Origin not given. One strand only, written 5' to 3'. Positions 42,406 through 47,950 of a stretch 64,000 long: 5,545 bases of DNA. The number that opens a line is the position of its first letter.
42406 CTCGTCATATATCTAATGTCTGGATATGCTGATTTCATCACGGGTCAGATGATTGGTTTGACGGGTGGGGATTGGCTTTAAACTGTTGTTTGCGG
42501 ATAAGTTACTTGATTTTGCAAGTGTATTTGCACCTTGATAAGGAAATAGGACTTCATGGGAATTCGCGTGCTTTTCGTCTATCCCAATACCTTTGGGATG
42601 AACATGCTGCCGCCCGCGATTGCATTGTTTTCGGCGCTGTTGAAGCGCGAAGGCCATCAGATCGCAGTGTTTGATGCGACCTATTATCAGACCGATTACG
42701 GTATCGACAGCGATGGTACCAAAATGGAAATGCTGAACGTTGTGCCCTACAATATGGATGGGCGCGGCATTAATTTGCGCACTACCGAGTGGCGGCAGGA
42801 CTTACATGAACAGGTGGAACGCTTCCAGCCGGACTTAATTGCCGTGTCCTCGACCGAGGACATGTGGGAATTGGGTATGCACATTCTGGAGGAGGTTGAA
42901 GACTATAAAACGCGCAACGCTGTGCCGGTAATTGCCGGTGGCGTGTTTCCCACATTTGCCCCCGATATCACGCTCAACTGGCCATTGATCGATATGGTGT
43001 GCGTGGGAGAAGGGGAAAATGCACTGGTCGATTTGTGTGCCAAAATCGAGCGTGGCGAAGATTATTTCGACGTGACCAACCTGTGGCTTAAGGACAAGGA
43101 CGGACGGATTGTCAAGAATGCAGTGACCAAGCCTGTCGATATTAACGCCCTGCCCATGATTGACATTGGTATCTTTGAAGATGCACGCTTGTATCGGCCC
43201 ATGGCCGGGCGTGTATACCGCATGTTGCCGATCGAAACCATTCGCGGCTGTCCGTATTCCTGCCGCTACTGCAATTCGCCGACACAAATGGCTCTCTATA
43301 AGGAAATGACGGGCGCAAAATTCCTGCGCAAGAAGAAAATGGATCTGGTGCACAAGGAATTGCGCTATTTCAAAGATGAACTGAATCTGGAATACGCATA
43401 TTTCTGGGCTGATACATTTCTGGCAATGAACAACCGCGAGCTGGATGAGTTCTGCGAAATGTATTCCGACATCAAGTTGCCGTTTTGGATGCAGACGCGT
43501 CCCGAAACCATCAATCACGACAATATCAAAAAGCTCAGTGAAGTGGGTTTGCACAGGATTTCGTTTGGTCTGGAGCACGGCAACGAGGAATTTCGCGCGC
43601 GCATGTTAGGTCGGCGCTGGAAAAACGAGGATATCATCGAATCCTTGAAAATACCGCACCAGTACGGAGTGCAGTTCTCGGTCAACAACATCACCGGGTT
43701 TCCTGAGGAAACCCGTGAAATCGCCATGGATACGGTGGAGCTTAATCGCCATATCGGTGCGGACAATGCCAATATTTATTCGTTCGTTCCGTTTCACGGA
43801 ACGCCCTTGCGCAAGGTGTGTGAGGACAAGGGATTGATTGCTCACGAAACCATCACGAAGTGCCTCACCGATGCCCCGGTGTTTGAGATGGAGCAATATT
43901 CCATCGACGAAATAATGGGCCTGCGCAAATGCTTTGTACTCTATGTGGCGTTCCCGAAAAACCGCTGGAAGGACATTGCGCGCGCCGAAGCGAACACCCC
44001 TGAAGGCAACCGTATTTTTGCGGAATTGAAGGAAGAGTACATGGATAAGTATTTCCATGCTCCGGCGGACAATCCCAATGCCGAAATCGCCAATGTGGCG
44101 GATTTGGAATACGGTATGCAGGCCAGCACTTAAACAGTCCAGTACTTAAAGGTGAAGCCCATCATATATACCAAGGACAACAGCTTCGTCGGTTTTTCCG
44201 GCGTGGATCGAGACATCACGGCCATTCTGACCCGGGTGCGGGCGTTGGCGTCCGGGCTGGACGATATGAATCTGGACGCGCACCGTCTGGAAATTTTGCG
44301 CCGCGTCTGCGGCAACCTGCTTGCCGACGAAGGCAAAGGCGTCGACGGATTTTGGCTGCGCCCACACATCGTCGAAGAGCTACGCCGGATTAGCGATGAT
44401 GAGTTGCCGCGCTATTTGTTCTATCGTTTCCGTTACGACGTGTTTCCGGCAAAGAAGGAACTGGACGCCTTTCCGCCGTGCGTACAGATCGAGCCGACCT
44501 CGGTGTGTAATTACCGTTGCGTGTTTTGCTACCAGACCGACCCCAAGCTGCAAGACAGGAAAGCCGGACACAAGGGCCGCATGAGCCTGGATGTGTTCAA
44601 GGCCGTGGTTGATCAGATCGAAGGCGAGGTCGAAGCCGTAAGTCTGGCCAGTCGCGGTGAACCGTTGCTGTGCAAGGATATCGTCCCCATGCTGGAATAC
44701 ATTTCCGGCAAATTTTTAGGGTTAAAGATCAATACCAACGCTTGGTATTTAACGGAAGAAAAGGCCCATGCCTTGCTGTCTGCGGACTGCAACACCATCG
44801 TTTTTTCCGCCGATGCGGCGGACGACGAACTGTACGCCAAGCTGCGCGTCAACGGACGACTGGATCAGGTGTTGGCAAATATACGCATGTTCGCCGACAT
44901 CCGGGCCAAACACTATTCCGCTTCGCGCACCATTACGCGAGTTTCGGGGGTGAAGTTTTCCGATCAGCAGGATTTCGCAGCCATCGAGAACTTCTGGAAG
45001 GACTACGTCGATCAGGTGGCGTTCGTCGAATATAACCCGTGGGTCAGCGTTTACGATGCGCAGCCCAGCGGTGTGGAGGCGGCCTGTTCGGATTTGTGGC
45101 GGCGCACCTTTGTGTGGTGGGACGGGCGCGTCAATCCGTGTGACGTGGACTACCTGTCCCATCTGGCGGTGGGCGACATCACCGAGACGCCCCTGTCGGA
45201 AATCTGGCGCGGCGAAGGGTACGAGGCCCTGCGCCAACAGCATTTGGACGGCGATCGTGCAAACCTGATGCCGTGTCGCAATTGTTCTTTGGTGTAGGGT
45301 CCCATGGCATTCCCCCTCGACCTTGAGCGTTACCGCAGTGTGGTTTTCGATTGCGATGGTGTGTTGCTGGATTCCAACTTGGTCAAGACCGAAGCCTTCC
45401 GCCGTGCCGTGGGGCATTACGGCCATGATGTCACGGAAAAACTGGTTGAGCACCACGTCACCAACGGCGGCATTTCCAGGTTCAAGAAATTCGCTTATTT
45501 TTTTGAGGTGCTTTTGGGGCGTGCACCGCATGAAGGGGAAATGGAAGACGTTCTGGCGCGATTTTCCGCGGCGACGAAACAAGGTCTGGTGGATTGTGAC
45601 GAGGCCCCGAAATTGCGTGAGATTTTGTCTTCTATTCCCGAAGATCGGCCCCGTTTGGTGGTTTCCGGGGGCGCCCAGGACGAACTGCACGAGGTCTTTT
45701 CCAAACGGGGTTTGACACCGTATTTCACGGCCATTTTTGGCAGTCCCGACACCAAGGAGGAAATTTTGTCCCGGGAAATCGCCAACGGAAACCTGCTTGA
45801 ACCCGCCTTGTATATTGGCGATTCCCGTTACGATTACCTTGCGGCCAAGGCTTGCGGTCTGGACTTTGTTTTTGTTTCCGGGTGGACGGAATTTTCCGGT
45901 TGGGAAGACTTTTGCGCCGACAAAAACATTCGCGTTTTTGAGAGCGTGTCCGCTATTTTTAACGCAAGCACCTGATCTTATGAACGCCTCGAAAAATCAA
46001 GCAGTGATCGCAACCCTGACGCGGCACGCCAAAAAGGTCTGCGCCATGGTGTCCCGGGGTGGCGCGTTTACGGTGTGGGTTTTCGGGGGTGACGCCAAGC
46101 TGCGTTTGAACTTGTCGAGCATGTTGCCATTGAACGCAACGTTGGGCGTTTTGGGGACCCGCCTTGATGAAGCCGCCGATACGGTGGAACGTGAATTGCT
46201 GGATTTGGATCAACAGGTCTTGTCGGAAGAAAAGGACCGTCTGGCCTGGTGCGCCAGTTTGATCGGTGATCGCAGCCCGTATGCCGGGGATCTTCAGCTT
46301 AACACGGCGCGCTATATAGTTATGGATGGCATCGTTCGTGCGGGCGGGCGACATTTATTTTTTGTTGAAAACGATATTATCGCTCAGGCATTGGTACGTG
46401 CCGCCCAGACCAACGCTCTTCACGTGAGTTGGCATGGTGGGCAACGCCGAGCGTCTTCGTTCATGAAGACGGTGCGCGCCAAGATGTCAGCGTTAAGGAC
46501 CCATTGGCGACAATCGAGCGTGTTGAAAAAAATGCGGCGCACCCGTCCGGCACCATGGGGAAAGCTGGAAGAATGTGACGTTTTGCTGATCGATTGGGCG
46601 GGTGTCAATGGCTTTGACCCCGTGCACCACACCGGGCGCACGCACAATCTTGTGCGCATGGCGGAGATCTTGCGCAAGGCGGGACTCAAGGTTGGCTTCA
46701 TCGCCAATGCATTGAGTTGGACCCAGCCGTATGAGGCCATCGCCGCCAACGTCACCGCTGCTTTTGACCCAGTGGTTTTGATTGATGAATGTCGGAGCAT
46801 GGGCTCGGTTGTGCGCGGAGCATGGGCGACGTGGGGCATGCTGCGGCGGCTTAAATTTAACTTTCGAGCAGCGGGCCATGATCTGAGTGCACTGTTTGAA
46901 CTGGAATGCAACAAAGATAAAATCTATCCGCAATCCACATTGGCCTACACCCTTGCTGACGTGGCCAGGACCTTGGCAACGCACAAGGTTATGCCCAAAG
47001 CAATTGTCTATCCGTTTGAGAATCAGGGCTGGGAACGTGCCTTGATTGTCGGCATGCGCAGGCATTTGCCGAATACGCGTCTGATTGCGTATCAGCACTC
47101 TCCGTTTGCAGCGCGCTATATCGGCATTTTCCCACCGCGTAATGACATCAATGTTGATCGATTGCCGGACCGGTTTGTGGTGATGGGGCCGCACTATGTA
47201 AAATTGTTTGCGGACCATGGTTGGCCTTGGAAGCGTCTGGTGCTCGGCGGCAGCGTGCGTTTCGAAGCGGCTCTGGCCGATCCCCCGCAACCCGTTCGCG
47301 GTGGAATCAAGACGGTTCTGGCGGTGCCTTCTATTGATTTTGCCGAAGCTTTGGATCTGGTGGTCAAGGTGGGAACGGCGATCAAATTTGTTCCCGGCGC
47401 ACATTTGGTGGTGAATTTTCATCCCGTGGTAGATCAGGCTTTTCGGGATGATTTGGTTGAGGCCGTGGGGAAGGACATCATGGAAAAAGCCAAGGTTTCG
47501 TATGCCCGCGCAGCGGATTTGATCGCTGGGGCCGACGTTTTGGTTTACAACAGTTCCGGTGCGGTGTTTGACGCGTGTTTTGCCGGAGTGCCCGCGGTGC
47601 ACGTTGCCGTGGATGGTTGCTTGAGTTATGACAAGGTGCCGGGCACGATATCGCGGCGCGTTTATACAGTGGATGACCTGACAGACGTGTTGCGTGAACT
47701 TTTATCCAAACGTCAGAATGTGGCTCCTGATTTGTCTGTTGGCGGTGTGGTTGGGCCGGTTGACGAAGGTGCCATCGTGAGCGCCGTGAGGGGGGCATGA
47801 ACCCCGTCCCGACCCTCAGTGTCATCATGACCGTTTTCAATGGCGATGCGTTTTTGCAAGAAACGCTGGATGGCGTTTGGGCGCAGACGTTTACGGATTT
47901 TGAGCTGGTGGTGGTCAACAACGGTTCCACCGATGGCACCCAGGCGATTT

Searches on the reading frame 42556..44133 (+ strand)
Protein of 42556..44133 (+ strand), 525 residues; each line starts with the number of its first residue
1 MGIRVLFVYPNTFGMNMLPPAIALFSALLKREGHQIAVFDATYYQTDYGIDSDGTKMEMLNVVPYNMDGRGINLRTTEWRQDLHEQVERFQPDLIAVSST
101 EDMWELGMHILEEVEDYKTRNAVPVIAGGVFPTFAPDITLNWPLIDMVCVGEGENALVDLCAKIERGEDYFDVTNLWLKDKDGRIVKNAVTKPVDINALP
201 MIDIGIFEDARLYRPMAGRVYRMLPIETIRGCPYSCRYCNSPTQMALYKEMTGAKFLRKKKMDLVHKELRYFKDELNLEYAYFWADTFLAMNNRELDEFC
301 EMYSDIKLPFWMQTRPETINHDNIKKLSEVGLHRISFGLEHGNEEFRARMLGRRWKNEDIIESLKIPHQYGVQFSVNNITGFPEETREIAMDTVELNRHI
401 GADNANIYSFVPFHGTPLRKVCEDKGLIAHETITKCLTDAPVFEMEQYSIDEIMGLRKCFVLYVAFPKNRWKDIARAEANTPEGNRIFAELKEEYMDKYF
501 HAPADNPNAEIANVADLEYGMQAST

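Call 48: search_protein_families(library=pfam, proteins=[window:42556-44133:+], max_evalue=0.0001)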
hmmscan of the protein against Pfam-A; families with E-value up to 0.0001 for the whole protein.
window:42556-44133:+ (525 aa): 2 families
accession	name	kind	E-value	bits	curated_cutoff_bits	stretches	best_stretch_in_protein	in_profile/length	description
PF04055.27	Radical_SAM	-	9e-21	75.2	29.5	1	226-395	1-164/166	Radical SAM superfamily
PF02310.24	B12-binding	-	1.5e-12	47.8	32.1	1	78-160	40-120/121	B12 binding domain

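Call 86: search_protein_families(library=ncbifam, proteins=[window:42556-44133:+], max_evalue=0.00001)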
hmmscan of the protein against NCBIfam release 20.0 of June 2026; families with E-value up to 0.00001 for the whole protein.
window:42556-44133:+ (525 aa): 24 families
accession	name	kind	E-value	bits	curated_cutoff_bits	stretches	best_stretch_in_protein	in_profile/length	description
TIGR04013.1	B12_SAM_MJ_1487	hypoth_equivalog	3.4e-30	105.1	251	2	87-244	38-172/382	TIGR04013 family B12-binding domain/radical SAM domain-containing protein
TIGR02026.1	BchE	equivalog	1.1e-23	83.8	481.35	1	81-431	53-396/497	magnesium-protoporphyrin IX monomethyl ester anaerobic oxidative cyclase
TIGR03471.1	HpnJ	equivalog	5.3e-23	81.6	577.6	1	108-435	85-400/472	hopanoid biosynthesis associated radical SAM protein HpnJ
TIGR04072.2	rSAM_ladder_B12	equivalog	3.3e-20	72.2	360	1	79-431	46-381/443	lipid biosynthesis B12-binding/radical SAM protein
NF050148.1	rSAM_ApyD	equivalog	1.3e-19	70.1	750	1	121-396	102-362/645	RiPP biosynthesis radical SAM protein ApyD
TIGR04479.1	bcpD_PhpK_rSAM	subfamily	1.5e-19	69.8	600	1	148-401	175-410/504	PhpK family radical SAM P-methyltransferase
TIGR04014.1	B12_SAM_MJ_0865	equivalog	1.5e-17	63.5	360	1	74-422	21-358/434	methyl-coenzyme M reductase glutamine C-methyltransferase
TIGR03975.1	rSAM_ocin_1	subfamily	2.4e-15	56.1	281.85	1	133-394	170-424/606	RiPP maturation radical SAM C-methyltransferase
NF038361.1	rSAM_Sden_1168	equivalog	3.8e-13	48.9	575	1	125-436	173-487/560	Sden_1168 family B12-binding radical SAM P-methyltransferase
TIGR04385.1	B12_rSAM_cofa1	equivalog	4e-13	49.4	450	1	82-392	52-356/438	B12 lower ligand biosynthesis radical SAM protein BzaD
NF033070.1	rSAM_AprD4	equivalog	1.8e-12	46.9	500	1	221-432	194-400/456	AprD4 family radical SAM diol-dehydratase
TIGR04428.1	B12_rSAM_trp_MT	equivalog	2.6e-10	39.3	500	1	71-399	37-397/558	tryptophan 2-C-methyltransferase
TIGR04295.1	B12_rSAM_oligo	hypoth_equivalog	3.9e-10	39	400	1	82-383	56-345/422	TIGR04295 family B12-binding domain-containing radical SAM protein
TIGR04107.1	rSAM_HutW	equivalog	1e-09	37.8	400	1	254-428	69-248/419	heme anaerobic degradation radical SAM methyltransferase ChuW/HutW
TIGR04190.1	B12_SAM_Ta0216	equivalog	1.8e-09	36.8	500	1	123-401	110-395/554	TIGR04190 family B12-binding domain/radical SAM domain protein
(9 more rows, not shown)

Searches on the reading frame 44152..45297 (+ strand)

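Call 48: search_protein_families(library=pfam, proteins=[window:44152-45297:+], max_evalue=0.0001)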
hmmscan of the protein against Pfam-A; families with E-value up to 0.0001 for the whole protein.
window:44152-45297:+ (381 aa): 2 families
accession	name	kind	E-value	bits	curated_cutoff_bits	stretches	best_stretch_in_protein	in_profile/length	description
PF04055.27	Radical_SAM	-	1.7e-17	64.5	29.5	1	113-251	1-140/166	Radical SAM superfamily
PF13186.11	SPASM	-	7.6e-14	52.2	21.5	1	312-378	1-66/67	Iron-sulfur cluster-binding domain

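Call 86: search_protein_families(library=ncbifam, proteins=[window:44152-45297:+], max_evalue=0.00001)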
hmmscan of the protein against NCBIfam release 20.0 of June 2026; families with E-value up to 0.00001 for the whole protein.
window:44152-45297:+ (381 aa): 33 families (the best 25 are shown)
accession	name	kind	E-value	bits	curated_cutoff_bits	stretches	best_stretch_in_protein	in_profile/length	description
TIGR04317.1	W_rSAM_matur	equivalog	4e-25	88.7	380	1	111-261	6-150/349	tungsten cofactor oxidoreductase radical SAM maturase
TIGR04311.1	rSAM_Geo_metal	subfamily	1.4e-20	73.7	400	1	107-255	1-147/423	radical SAM/SPASM family putative metalloenzyme maturase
TIGR04321.1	spiroSPASM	subfamily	3.4e-19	68.9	250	1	103-378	225-502/510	spiro-SPASM protein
NF033640.1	N_Twi_rSAM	subfamily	1.7e-14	53.7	170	1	105-300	107-318/398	twitch domain-containing radical SAM protein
TIGR04546.1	rSAM_ahbC_deAc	equivalog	6.2e-14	51.6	650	1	109-245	39-170/390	12,18-didecarboxysiroheme deacetylase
TIGR04545.1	rSAM_ahbD_hemeb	equivalog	6.5e-14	52.1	500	1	113-270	4-156/339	heme b synthase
TIGR04250.1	SCM_rSAM_ScmE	equivalog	1.5e-13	50.4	400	1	108-249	2-139/358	SynChlorMet cassette radical SAM/SPASM protein ScmE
TIGR04251.1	SCM_rSAM_ScmF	equivalog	2.5e-12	46.9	400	1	116-248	11-142/353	SynChlorMet cassette radical SAM/SPASM protein ScmF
TIGR02668.1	moaA_archaeal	equivalog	2.6e-12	46.4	325.25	1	113-246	14-142/303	GTP 3',8-cyclase MoaA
NF038283.1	viperin_w_prok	equivalog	3.4e-12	46.1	180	1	116-231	9-125/281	viperin family antiviral radical SAM protein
TIGR03962.1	mycofact_rSAM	equivalog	3.8e-12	46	265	1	104-268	8-165/339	mycofactocin radical SAM maturase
TIGR02666.1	moaA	equivalog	5.4e-12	45.3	284.05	1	116-252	17-155/336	GTP 3',8-cyclase MoaA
TIGR04055.1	rSAM_NirJ2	equivalog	7.1e-12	45.5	500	1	114-234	5-119/326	putative heme d1 biosynthesis radical SAM protein NirJ2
NF001199.0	PRK00164.2-1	equivalog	2.1e-11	43.5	231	1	112-246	15-144/308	GTP 3',8-cyclase MoaA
TIGR04347.1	pseudo_SAM_Halo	equivalog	2.9e-11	43.3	525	1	108-252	37-176/390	TIGR04347 family pseudo-SAM/SPASM protein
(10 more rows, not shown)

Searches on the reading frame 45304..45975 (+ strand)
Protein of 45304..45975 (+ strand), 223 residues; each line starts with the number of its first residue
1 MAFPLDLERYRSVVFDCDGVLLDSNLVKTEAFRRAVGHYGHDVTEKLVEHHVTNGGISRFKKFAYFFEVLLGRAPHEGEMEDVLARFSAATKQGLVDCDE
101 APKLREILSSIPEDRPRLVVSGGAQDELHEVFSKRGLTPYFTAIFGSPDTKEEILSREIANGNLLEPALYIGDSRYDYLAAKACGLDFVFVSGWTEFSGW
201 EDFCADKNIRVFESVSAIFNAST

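Call 48: search_protein_families(library=pfam, proteins=[window:45304-45975:+], max_evalue=0.0001)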
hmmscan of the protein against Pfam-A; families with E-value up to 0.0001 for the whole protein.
window:45304-45975:+ (223 aa): 2 families
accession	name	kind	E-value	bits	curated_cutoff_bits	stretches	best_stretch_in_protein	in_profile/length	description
PF13419.12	HAD_2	-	1.3e-12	48.6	23.8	1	13-191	1-178/178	Haloacid dehalogenase-like hydrolase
PF00702.32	Hydrolase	-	1.1e-09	39.4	26.4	1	11-185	2-191/191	haloacid dehalogenase-like hydrolase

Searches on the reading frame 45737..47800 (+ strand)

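Call 48: search_protein_families(library=pfam, proteins=[window:45737-47800:+], max_evalue=0.0001)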
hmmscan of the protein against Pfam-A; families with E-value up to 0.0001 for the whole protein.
window:45737-47800:+ (687 aa): 0 families

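Call 86: search_protein_families(library=ncbifam, proteins=[window:45737-47800:+], max_evalue=0.00001)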
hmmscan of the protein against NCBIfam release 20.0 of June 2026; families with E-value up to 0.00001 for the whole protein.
window:45737-47800:+ (687 aa): 1 family
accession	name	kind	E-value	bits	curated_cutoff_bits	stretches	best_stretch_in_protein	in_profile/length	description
TIGR04326.1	O_ant_LIC13510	subfamily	2.7e-09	35.9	250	1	352-657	266-576/602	TIGR04326 family surface carbohydrate biosynthesis protein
